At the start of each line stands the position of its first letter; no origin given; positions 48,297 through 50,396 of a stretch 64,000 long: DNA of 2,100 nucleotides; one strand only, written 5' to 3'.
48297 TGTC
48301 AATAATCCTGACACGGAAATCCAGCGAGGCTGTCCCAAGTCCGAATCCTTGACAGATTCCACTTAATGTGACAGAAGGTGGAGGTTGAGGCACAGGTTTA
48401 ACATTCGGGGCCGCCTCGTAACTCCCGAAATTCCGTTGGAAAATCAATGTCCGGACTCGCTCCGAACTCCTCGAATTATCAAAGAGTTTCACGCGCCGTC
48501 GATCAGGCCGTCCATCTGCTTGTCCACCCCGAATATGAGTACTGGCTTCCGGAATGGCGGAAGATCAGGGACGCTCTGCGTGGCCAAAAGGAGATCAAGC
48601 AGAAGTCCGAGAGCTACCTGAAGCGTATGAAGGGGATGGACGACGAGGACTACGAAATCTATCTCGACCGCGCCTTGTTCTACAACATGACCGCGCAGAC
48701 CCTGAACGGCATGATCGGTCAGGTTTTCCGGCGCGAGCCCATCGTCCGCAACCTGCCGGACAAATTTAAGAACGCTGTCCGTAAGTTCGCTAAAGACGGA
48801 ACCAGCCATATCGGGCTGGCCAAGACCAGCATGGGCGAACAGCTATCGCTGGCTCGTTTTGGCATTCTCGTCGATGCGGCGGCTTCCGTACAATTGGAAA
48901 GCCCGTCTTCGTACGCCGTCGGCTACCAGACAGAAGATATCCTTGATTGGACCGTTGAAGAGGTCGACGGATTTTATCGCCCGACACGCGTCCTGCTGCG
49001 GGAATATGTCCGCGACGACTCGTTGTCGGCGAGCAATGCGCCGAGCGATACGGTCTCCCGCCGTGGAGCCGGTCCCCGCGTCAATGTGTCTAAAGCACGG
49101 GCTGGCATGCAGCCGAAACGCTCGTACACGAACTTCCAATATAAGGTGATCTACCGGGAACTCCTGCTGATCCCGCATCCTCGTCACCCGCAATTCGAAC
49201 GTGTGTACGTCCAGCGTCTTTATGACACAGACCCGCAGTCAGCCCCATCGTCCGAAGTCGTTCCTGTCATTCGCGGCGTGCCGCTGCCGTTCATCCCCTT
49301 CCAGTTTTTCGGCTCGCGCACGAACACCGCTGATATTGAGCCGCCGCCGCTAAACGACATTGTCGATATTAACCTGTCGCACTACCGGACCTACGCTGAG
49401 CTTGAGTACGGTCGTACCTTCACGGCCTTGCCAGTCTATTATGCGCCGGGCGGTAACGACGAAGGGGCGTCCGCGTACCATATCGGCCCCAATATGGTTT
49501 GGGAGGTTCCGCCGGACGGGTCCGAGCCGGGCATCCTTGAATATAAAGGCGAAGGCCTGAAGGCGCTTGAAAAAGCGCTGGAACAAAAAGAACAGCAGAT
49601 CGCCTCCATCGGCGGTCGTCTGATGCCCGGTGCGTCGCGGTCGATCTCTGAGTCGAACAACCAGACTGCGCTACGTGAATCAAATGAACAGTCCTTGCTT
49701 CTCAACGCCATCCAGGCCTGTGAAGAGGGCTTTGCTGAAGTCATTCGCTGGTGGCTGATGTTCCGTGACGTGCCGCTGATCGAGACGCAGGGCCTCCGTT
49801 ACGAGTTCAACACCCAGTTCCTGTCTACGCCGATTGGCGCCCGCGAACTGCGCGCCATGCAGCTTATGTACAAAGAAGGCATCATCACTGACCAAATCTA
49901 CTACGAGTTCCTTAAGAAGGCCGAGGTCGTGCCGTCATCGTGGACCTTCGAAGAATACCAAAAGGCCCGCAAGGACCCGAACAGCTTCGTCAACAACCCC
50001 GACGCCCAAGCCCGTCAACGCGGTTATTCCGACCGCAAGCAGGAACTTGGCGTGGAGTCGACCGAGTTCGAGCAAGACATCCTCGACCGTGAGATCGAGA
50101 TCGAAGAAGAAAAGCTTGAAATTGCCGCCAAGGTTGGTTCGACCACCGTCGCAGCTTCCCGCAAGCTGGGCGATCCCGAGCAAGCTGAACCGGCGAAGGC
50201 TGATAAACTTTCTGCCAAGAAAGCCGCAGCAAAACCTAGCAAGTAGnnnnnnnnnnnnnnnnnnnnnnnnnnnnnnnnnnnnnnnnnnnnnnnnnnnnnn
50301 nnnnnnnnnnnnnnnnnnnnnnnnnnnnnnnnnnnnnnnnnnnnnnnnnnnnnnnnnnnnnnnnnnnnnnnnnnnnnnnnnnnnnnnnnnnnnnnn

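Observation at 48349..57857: Second late-region element: TTGACA-N6-7-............(C) before three late gene clusters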

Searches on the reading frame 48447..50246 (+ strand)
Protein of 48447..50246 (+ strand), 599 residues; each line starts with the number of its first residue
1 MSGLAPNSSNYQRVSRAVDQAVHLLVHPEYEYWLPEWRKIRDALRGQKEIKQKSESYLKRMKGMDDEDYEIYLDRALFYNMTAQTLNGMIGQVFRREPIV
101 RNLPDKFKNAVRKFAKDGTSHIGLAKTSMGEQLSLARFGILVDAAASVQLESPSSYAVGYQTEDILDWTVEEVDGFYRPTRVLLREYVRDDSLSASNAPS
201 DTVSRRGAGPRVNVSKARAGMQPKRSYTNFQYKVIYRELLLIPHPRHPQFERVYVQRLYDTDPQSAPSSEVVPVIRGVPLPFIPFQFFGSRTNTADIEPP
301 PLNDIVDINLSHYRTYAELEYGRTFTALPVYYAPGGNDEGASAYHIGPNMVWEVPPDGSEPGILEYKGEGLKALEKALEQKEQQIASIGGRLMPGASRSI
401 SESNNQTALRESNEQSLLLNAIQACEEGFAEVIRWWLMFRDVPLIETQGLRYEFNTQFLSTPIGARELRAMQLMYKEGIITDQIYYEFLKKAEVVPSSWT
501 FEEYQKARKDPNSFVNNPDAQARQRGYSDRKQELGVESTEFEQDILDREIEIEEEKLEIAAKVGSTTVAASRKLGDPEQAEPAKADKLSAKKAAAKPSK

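Call 11: search_protein_families(library=phrogs, proteins=[window:48447-50246:+], max_evalue=0.001)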
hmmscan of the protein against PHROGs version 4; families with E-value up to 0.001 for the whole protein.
window:48447-50246:+ (599 aa): 2 families
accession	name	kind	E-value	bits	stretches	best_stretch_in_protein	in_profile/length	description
phrog_145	-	head and packaging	7.3e-109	365.7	1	26-525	13-480/493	portal protein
phrog_2417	-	unknown function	4.5e-24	86.3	1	26-190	9-173/242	-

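Call 12: search_dna_similar(query=window:48447-50246:+, collection=phages, mode=protein, max_rows=40)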
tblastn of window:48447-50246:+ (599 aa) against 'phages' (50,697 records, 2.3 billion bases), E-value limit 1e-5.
Records with a match: 1294; places in all: 1300; records where one place covers at least 80% of the query: 610.
Best place of each record, by identity: 60-80% 2; <60% 1292.
By first word of the organism name: Salmonella 407; Escherichia 292; Pseudomonas 111; Vibrio 82; Acinetobacter 78; Klebsiella 50; Caulobacter 39; Achromobacter 28; Stenotrophomonas 25; Xanthomonas 21; and 54 more.
By host as written in the record: Escherichia coli 152; - 82; Salmonella enterica 60; Salmonella enterica subsp. enterica serovar Enteritidis 56; Salmonella enterica subsp. enterica serovar Typhimurium 48; Salmonella sp. 41; Salmonella enterica subsp. enterica serovar Enteritidis PT1 34; Pseudomonas aeruginosa 33; and 311 more.
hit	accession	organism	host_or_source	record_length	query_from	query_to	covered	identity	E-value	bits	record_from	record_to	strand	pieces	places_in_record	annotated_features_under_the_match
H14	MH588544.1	Caulobacter phage CcrBL10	Caulobacter vibrioides CB15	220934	1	581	97%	59.0%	0e+0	685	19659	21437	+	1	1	portal protein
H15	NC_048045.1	Caulobacter phage CcrBL10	Caulobacter vibrioides CB15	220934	1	581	97%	59.0%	0e+0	685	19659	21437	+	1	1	portal protein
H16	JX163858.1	Caulobacter phage phiCbK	Caulobacter crescentus CB15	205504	1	581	97%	58.3%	0e+0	677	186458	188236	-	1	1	putative phage structural protein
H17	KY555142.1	Caulobacter phage Ccr10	Caulobacter crescentus NA1000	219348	1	581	97%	58.3%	0e+0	677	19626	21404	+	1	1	62kDa structural protein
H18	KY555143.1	Caulobacter phage Ccr2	Caulobacter crescentus NA1000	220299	1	581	97%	58.3%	0e+0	677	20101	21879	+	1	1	62kDa structural protein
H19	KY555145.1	Caulobacter phage Ccr29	Caulobacter crescentus NA1000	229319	1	581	97%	58.3%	0e+0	677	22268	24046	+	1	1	62kDa structural protein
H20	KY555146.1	Caulobacter phage Ccr32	Caulobacter crescentus NA1000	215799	1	581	97%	58.3%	0e+0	677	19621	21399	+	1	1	62kDa structural protein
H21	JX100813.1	Caulobacter phage phiCbK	Caulobacter vibrioides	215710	1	581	97%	58.3%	0e+0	677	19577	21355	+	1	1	portal protein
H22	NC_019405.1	Caulobacter phage phiCbK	Caulobacter vibrioides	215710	1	581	97%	58.3%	0e+0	677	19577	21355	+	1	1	portal protein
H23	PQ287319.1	Caulobacter phage S2L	Caulobacter vibrioides CB15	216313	1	581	97%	58.3%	0e+0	677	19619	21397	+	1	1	hypothetical protein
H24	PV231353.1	Caulobacter phage RBC57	Caulobacter vibrioides CB15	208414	1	581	97%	58.3%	0e+0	681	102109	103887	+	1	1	portal protein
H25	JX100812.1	Caulobacter virus Magneto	Caulobacter crescentus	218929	1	581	97%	58.2%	0e+0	676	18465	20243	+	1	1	putative portal protein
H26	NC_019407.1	Caulobacter virus Magneto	Caulobacter crescentus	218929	1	581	97%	58.2%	0e+0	676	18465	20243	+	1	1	portal protein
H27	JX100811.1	Caulobacter virus Karma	Caulobacter crescentus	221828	1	581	97%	58.2%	0e+0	676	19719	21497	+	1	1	putative portal protein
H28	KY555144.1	Caulobacter phage Ccr5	Caulobacter crescentus NA1000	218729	1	581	97%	58.2%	0e+0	676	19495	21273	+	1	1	62kDa structural protein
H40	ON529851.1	Brevundimonas phage vB_BpoS-Marchewka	Brevundimonas pondensis LVF1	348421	1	580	97%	52.1%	0e+0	585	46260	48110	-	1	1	portal protein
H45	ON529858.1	Brevundimonas phage vB_BgoS-Bajun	Brevundimonas goettingensis LVF2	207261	1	534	89%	55.5%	0e+0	617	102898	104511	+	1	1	portal protein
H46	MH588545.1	Caulobacter phage CcrPW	Caulobacter vibrioides CB15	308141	1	581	97%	50.7%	0e+0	591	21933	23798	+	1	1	portal protein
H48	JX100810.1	Caulobacter phage CcrColossus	Caulobacter crescentus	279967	1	581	97%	50.6%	0e+0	591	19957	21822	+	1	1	putative portal protein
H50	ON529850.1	Brevundimonas phage vB_BpoS-Gurke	Brevundimonas pondensis LVF1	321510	1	580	97%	48.9%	2e-178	565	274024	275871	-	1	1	portal protein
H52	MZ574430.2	Caulobacter phage C2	Caulobacter vibrioides CB15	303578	1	534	89%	46.7%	3e-156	502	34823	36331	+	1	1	portal protein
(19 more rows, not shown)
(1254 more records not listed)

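Call 17: get_annotated_region(hit=H22, flank=14000)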
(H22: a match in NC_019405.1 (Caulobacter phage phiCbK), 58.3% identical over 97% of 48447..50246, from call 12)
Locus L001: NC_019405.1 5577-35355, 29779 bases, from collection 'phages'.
description: Caulobacter phage phiCbK, complete genome.
organism: Caulobacter phage phiCbK (NCBI taxid 2927985)
taxonomy: Viruses; Duplodnaviria; Heunggongvirae; Uroviricota; Caudoviricetes; Dolichocephalovirinae; Shapirovirus; Shapirovirus cbk
host: Caulobacter vibrioides; source: -; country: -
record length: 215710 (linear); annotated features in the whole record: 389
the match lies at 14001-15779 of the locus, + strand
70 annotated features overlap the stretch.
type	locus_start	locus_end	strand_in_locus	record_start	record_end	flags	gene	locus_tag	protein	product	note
repeat_region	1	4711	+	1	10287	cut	-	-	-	-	right and left terminal repeat sequences and all genes contained within are identical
regulatory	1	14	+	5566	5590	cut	-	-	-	terminator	predicted rho-independent terminator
CDS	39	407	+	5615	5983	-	-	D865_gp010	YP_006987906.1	hypothetical protein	-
CDS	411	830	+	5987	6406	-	-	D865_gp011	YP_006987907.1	hypothetical protein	-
CDS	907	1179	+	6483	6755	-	-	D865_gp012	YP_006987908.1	hypothetical protein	-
CDS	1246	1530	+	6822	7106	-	-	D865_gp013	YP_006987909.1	hypothetical protein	-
CDS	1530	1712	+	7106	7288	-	-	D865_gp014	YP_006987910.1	hypothetical protein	-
CDS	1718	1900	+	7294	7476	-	-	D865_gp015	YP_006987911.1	hypothetical protein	-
CDS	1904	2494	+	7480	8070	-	-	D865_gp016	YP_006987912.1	hypothetical protein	-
CDS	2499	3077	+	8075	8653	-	-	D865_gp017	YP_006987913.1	hypothetical protein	-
CDS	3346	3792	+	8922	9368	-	-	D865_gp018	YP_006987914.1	hypothetical protein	-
regulatory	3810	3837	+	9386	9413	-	-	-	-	terminator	predicted rho-independent terminator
CDS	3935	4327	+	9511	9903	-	-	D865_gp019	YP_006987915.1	hypothetical protein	-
CDS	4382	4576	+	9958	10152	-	-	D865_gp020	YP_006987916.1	hypothetical protein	-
regulatory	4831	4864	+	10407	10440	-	-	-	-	terminator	predicted rho-independent terminator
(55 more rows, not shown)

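Call 24: find_related_loci(query=window:48447-50246:+, collection=viral_contigs, flank=10000)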
Query window:48447-50246:+ (599 aa) in viral_contigs; peptide patterns used: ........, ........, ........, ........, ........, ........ (x = any residue, [..] = any of these).
11 stretches matched a pattern; 3 encode a relative of the query (tblastn E <= 1e-3); 3 distinct loci.
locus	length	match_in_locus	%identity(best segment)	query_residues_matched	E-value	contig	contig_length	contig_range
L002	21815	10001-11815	58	1-593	0e+0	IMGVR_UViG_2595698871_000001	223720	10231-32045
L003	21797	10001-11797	58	1-587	0e+0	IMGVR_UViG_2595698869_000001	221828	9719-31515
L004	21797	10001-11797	59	1-587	0e+0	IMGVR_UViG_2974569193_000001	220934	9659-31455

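Call 25: find_homologous_proteins(query=window:48447-50246:+, max_evalue=1e-50)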
Query window:48447-50246:+ (599 aa): 171 proteins with E <= 1e-50 among 8000 candidates; the best 120 are listed.
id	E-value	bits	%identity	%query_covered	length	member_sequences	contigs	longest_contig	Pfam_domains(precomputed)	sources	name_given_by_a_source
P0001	0.0e+0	1352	100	100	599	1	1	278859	PF13264.12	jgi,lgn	-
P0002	4.5e-241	820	64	93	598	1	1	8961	PF13264.12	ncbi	-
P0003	2.2e-227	775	59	98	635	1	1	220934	PF13264.12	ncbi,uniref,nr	ncbi:portal protein [Caulobacter phage CcrBL10]|uniref:Portal protein n=1 Tax=Caulobacter phage CcrB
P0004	1.1e-226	772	59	98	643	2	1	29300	PF13264.12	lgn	-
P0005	4.5e-225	767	59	98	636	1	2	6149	PF13264.12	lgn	-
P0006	8.9e-224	763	58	98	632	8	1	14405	PF13264.12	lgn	-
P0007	7.9e-223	759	57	98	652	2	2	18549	PF13264.12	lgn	-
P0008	1.5e-222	759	60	97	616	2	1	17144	PF13264.12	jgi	-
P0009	1.4e-221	755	58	97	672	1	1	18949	PF13264.12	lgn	-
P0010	1.0e-220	752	56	98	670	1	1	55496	PF13264.12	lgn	-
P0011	7.1e-219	746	57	97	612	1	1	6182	PF13264.12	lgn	-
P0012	4.5e-218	744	56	99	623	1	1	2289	PF13264.12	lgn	-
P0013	8.9e-218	743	57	97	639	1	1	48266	PF13264.12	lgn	-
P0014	7.9e-217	740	56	97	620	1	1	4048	PF13264.12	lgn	-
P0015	4.3e-216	737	58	95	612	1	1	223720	PF13264.12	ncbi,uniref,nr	ncbi:portal protein [Caulobacter phage CcrRogue]|uniref:Putative portal protein n=1 Tax=Caulobacter 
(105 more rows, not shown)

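Call 26: find_encoding_contigs(protein=P0002, flank=10000, max_places=2)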
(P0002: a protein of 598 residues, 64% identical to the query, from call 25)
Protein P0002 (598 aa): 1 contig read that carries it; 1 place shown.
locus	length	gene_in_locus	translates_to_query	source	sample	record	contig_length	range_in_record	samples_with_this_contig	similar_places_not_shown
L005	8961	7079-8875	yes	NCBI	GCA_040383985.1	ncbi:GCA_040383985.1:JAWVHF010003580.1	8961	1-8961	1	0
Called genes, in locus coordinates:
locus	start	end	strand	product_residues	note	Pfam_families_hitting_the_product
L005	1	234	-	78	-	?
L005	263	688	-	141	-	PF19698:DUF6197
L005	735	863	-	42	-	-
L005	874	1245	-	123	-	-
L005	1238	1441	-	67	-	-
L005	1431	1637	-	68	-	-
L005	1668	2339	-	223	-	PF19698:DUF6197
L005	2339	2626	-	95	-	-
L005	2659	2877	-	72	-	-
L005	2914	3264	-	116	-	-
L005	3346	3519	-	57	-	-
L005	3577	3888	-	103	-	-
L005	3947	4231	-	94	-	-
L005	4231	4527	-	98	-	-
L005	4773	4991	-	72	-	-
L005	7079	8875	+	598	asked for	PF13264:DUF4055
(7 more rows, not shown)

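Call 47: get_annotated_region(hit=H48, flank=15000)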
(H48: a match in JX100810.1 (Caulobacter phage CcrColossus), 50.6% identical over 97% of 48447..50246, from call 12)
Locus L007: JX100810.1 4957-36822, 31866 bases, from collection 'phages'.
description: Caulobacter phage CcrColossus, complete genome.
organism: Caulobacter phage CcrColossus (NCBI taxid 1211640)
taxonomy: Viruses; Duplodnaviria; Heunggongvirae; Uroviricota; Caudoviricetes; Dolichocephalovirinae; Colossusvirus; Colossusvirus colossus
host: Caulobacter crescentus; source: surface water; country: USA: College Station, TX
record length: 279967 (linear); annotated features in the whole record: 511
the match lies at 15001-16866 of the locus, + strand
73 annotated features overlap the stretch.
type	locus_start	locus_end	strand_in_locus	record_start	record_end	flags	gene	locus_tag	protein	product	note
CDS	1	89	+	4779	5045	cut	-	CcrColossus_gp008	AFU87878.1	hypothetical protein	-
regulatory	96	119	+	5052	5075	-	-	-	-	terminator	predicted rho-independent terminator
CDS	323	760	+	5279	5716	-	-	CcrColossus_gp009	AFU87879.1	hypothetical protein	-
CDS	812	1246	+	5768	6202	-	-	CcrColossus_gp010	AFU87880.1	hypothetical protein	-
CDS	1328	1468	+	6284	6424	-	-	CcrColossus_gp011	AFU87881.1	hypothetical protein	-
CDS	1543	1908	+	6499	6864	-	-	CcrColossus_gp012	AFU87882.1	hypothetical protein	-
CDS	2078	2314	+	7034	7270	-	-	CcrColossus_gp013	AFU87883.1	hypothetical protein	-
CDS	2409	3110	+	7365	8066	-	-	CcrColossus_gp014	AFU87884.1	hypothetical protein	-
CDS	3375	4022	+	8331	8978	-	-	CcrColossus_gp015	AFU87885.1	hypothetical protein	-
CDS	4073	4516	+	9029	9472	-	-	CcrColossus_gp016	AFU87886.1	hypothetical protein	-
CDS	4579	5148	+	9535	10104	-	-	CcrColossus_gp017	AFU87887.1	hypothetical protein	-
CDS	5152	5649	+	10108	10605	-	-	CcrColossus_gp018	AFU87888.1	hypothetical protein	-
CDS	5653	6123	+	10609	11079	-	-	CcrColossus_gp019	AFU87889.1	hypothetical protein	-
CDS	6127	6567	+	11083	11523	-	-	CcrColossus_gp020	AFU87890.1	hypothetical protein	-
CDS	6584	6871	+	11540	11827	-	-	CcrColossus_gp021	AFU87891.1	hypothetical protein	-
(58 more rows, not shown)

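Call 48: get_annotated_region(hit=H45, flank=15000)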
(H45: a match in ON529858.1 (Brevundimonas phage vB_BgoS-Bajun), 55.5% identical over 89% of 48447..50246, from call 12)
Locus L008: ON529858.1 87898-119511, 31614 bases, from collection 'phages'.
description: Brevundimonas phage vB_BgoS-Bajun, complete genome.
organism: Brevundimonas phage vB_BgoS-Bajun (NCBI taxid 2948594)
taxonomy: Viruses; Duplodnaviria; Heunggongvirae; Uroviricota; Caudoviricetes; Dolichocephalovirinae
host: Brevundimonas goettingensis LVF2; source: sewage; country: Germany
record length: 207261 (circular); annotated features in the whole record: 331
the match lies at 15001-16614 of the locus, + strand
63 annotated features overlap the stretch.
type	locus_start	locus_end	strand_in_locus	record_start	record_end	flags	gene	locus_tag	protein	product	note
CDS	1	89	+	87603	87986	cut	-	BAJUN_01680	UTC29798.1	hypothetical protein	-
CDS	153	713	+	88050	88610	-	-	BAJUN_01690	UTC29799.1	hypothetical protein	-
CDS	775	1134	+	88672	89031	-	-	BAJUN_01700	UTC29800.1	hypothetical protein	-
CDS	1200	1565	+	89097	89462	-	-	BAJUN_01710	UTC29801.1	hypothetical protein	-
CDS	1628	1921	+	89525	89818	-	-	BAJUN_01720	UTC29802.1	hypothetical protein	-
CDS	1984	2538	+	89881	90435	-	-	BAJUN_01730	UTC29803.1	hypothetical protein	-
CDS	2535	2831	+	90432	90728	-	-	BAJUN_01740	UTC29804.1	hypothetical protein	-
CDS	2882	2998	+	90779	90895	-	-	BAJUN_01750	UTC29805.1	hypothetical protein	-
CDS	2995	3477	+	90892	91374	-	-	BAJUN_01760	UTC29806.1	hypothetical protein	-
CDS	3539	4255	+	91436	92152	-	-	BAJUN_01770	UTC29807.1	hypothetical protein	-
CDS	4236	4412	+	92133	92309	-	-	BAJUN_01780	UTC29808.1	hypothetical protein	-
CDS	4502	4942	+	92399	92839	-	-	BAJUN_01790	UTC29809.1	hypothetical protein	-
CDS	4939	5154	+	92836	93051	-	-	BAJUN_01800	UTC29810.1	hypothetical protein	-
CDS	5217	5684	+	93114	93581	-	-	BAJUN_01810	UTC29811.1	hypothetical protein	-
CDS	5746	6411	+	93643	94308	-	-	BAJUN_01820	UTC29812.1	hypothetical protein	-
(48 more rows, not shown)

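Call 49: find_encoding_contigs(protein=P0010, flank=10000, max_places=1)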
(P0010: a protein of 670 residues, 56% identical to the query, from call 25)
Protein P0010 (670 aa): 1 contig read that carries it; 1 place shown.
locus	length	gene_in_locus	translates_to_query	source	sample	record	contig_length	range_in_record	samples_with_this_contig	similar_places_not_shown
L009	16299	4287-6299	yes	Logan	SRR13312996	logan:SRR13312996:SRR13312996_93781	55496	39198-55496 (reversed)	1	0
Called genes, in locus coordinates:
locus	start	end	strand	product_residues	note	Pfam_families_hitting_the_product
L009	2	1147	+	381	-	?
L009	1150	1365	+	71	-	-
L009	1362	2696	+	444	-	PF04285:DUF444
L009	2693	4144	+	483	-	PF04293:SpoVR, PF24755:SpoVR_C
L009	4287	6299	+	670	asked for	PF13264:DUF4055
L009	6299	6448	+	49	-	-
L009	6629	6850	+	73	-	-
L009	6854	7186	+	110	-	-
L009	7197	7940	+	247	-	-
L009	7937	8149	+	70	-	-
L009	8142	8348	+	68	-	-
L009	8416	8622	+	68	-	-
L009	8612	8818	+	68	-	-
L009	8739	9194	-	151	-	-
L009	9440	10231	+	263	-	-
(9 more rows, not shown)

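Call 50: find_encoding_contigs(protein=P0008, flank=10000, max_places=1)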
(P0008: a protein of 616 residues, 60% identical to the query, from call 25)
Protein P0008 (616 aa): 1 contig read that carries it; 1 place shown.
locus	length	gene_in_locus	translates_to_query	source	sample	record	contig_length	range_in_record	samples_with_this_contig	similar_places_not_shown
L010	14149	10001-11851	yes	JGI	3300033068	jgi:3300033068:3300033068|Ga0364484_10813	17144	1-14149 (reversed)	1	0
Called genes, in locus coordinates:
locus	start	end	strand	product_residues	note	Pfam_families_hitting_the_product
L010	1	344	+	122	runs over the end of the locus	-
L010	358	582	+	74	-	-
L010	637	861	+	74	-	-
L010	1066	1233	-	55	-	PF04964:Flp_Fap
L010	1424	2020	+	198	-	-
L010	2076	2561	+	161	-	-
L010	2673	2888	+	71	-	-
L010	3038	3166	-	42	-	-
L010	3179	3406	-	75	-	-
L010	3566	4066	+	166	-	-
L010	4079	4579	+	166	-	-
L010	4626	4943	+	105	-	-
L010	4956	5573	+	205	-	-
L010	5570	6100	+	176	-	-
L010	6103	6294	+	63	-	-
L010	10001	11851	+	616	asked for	PF13264:DUF4055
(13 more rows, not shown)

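Call 71: get_annotated_region(hit=H46, flank=1200)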
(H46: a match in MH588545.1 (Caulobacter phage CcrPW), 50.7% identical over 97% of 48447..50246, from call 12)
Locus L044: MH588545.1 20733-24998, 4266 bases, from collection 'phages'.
description: Caulobacter phage CcrPW, complete genome.
organism: Caulobacter phage CcrPW (NCBI taxid 2283271)
taxonomy: Viruses; Duplodnaviria; Heunggongvirae; Uroviricota; Caudoviricetes; Dolichocephalovirinae; Colossusvirus; Colossusvirus PW
host: Caulobacter vibrioides CB15; source: -; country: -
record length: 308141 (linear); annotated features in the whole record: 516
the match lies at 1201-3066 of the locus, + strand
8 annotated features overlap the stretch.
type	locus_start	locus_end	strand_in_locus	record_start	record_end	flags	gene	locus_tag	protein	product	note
CDS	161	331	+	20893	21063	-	-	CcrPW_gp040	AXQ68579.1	hypothetical protein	-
CDS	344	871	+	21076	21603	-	-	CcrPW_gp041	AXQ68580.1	tail fiber protein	-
CDS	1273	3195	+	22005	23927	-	-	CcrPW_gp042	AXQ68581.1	portal protein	-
CDS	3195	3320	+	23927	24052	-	-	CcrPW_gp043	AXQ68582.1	hypothetical protein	-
CDS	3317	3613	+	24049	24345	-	-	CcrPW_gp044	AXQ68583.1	hypothetical protein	-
CDS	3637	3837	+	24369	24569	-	-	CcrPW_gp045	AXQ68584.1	hypothetical protein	-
CDS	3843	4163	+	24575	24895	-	-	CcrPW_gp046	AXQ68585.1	hypothetical protein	-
CDS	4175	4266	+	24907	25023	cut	-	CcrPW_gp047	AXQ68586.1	hypothetical protein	-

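Call 72: get_annotated_region(hit=H52, flank=1200)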
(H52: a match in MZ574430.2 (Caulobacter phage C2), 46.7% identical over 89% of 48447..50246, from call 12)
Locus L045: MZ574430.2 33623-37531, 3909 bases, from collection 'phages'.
description: Caulobacter phage C2, complete genome.
organism: Caulobacter phage C2 (NCBI taxid 2966442)
taxonomy: Viruses; Duplodnaviria; Heunggongvirae; Uroviricota; Caudoviricetes; Dolichocephalovirinae; Bertelyvirus
host: Caulobacter vibrioides CB15; source: Rocky Branch Creek; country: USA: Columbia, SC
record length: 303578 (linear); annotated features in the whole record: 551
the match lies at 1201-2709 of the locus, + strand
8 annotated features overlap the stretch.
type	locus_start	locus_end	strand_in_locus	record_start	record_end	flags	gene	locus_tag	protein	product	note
CDS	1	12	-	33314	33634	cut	-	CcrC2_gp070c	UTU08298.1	hypothetical protein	-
CDS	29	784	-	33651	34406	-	-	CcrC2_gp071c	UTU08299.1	hypothetical protein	-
CDS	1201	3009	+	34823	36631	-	-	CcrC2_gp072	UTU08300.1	portal protein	-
CDS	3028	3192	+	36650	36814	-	-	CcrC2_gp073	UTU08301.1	hypothetical protein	-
CDS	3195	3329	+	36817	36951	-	-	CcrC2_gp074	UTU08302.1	hypothetical protein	-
CDS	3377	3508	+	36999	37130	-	-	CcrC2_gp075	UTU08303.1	hypothetical protein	-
CDS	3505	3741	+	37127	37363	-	-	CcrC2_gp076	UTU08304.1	hypothetical protein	-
CDS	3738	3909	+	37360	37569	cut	-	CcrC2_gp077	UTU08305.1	hypothetical protein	-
